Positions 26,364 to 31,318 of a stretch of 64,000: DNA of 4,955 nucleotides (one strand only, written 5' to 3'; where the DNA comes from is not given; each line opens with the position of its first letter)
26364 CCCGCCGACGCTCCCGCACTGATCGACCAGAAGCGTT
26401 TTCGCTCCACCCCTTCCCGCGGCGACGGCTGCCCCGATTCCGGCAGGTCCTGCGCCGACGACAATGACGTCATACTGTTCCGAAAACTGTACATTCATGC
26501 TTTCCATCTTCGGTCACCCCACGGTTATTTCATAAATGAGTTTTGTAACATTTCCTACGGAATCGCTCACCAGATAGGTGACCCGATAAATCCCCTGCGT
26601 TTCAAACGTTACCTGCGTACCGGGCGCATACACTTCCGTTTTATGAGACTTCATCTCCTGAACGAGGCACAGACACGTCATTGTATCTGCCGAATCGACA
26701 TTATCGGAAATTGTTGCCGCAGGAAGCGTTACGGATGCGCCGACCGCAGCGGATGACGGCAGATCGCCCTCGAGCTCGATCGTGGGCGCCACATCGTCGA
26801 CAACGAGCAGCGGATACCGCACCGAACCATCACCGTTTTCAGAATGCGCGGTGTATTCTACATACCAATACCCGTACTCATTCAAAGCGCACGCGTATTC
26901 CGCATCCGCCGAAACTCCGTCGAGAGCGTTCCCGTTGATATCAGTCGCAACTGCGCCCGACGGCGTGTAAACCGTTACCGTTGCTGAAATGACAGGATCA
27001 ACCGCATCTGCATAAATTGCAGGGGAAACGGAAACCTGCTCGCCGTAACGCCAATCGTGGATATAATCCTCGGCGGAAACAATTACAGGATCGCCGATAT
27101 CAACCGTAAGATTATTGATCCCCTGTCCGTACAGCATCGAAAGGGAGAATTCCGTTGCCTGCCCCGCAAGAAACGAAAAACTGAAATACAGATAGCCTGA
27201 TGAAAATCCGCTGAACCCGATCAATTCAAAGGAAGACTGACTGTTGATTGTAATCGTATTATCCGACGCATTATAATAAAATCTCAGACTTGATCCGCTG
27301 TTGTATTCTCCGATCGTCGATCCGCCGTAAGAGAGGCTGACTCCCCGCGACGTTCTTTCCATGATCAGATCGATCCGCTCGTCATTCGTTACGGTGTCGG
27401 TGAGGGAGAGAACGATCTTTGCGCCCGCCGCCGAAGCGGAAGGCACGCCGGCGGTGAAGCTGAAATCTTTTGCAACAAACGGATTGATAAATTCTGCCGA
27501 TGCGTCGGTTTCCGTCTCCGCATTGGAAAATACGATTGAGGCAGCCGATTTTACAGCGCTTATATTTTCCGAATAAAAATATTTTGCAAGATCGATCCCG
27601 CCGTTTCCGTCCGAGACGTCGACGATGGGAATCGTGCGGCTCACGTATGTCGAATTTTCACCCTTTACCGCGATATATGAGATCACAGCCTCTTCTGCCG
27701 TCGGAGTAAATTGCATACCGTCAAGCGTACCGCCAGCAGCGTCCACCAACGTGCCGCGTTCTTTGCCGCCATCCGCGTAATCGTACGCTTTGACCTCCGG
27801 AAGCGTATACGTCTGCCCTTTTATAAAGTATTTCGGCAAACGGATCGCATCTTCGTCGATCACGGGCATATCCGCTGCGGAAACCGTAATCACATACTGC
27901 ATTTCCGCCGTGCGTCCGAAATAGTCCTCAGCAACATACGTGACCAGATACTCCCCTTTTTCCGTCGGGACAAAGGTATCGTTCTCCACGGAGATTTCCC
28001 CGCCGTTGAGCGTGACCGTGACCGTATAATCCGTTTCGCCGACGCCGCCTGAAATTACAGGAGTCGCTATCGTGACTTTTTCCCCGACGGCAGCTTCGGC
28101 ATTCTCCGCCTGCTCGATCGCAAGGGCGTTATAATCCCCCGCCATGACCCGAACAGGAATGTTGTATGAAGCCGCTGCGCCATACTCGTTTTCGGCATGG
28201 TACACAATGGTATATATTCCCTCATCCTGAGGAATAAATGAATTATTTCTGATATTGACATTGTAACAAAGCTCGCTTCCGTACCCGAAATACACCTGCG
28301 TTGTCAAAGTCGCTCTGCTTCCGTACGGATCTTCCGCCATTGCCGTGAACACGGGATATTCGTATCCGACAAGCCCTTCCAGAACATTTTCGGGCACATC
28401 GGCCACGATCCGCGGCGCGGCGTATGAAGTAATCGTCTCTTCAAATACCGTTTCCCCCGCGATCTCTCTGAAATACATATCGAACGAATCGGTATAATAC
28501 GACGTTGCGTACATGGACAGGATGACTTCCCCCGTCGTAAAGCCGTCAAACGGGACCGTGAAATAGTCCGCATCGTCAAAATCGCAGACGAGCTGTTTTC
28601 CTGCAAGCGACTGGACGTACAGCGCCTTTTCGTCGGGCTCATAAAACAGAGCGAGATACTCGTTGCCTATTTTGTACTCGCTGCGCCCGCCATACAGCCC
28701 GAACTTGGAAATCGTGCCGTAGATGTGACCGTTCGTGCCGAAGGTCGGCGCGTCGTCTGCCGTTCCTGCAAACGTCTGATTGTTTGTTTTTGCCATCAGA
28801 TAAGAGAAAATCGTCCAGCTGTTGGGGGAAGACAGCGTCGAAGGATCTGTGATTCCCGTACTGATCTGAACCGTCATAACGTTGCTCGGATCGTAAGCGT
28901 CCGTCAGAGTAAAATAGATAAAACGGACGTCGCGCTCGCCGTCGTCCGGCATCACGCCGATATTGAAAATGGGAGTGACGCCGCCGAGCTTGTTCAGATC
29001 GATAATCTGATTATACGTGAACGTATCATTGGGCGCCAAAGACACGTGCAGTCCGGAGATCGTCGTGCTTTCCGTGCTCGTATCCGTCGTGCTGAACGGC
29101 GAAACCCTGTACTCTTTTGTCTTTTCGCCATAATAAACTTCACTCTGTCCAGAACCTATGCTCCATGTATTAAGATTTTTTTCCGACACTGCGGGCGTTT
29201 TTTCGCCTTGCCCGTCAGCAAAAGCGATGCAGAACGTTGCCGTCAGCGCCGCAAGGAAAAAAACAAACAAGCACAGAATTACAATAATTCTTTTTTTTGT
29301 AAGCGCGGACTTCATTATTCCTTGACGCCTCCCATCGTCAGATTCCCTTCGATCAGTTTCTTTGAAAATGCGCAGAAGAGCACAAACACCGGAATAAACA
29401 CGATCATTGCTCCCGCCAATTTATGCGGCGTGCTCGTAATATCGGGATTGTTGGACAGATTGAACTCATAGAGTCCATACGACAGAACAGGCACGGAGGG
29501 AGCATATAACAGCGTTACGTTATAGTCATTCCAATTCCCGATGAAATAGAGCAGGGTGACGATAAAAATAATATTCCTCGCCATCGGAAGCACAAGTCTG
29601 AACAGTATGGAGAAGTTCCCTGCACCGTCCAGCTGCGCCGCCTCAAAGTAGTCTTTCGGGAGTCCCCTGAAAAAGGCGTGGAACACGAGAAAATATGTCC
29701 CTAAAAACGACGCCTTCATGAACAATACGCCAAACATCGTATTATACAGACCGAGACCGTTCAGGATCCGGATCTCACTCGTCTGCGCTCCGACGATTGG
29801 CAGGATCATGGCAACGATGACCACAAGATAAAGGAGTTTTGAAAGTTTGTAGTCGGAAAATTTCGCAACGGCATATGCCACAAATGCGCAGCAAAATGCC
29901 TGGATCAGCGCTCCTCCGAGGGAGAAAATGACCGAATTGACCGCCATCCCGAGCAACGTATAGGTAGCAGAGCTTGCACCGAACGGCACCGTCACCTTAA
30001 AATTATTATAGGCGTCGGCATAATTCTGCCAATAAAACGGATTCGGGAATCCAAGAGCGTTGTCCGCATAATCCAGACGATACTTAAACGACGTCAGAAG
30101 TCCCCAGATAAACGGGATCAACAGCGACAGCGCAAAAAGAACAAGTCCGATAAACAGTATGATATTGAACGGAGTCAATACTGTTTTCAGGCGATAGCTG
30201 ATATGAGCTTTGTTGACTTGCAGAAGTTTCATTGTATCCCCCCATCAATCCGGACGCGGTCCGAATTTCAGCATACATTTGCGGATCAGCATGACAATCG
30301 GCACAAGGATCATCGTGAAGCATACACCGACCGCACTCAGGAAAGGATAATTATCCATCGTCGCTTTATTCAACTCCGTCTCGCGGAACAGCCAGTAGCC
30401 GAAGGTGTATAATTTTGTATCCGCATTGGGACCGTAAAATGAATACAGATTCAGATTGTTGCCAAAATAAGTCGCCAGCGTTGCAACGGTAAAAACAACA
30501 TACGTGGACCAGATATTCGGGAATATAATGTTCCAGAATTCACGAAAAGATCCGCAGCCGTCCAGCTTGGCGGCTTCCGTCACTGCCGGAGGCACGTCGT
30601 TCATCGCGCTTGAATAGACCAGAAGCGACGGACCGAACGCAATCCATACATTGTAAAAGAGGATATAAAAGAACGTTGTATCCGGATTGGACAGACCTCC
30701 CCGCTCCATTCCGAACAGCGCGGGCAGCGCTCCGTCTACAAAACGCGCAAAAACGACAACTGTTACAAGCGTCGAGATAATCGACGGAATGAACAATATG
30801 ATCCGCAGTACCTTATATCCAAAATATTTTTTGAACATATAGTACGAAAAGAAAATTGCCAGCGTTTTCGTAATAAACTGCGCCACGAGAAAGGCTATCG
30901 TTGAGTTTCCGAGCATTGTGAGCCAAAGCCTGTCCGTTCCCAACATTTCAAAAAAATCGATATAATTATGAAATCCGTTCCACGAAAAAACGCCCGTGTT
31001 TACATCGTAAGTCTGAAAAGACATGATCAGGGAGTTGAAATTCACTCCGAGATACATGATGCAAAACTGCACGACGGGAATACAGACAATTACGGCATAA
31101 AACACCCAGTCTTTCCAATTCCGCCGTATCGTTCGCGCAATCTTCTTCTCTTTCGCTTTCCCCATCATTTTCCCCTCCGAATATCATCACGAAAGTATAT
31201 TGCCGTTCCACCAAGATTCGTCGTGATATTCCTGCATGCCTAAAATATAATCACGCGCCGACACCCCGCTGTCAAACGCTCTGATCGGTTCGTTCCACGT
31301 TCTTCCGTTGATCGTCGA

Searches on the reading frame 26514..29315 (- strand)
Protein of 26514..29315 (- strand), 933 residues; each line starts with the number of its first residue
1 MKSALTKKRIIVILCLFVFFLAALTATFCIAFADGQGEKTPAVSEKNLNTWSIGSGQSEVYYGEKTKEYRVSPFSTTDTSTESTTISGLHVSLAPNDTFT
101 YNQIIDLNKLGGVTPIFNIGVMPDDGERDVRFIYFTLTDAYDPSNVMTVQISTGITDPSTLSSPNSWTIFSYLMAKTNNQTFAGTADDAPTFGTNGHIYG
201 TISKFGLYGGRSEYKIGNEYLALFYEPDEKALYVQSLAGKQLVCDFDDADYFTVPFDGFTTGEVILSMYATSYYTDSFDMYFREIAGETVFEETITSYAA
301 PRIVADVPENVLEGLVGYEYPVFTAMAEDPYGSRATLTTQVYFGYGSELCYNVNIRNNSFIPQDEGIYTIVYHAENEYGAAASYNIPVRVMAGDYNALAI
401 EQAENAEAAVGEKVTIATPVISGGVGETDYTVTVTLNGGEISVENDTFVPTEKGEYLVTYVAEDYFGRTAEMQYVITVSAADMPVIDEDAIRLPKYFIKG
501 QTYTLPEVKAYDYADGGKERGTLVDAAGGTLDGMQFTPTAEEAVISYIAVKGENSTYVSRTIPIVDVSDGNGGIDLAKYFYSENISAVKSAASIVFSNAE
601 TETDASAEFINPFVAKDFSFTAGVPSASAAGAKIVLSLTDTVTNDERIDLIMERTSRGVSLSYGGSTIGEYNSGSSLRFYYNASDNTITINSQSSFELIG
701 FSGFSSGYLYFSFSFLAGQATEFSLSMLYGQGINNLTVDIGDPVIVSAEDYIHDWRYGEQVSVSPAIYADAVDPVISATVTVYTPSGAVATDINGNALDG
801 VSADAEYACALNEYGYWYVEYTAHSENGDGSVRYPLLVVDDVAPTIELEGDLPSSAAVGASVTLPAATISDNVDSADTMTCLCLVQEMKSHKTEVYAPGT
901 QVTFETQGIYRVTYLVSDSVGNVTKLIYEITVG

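Call 13: search_protein_families(library=pfam, proteins=[window:26514-29315:-])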
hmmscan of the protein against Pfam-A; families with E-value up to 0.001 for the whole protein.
window:26514-29315:- (933 aa): 1 family
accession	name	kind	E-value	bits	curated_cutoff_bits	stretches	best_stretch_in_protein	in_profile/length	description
PF00801.26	PKD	-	3.4e-05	24.2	23.5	0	854-924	9-73/80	PKD domain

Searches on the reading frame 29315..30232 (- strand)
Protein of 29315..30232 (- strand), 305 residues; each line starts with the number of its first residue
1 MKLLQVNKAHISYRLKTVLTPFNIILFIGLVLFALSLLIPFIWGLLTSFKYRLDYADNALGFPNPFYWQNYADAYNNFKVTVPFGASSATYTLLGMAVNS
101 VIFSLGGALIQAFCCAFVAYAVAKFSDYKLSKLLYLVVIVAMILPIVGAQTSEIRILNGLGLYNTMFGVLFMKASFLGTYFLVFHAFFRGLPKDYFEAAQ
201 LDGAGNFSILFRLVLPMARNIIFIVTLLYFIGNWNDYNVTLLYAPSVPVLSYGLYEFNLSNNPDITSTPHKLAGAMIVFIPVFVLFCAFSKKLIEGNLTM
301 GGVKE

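Call 12: search_protein_families(library=pfam, proteins=[window:29315-30232:-])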
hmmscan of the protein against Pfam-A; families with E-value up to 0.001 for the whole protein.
window:29315-30232:- (305 aa): 1 family
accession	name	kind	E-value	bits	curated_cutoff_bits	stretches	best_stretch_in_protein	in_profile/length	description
PF00528.27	BPD_transp_1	-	1.1e-08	35.4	26.4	1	123-289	9-170/184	Binding-protein-dependent transport system inner membrane component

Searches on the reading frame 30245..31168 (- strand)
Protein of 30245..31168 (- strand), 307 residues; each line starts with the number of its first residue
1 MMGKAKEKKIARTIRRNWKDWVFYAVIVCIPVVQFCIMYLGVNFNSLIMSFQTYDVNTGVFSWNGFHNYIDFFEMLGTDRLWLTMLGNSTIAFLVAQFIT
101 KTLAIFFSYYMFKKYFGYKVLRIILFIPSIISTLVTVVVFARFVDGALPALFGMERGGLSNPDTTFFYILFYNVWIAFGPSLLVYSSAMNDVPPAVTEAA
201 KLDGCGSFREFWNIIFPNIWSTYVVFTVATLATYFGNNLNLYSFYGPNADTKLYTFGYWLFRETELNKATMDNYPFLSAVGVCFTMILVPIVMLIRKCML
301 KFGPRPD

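Call 12: search_protein_families(library=pfam, proteins=[window:30245-31168:-])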
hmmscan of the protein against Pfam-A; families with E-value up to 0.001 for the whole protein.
window:30245-31168:- (307 aa): 1 family
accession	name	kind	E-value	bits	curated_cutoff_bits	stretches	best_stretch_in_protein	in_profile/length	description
PF00528.27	BPD_transp_1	-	3e-11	43.8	26.4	1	105-295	6-174/184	Binding-protein-dependent transport system inner membrane component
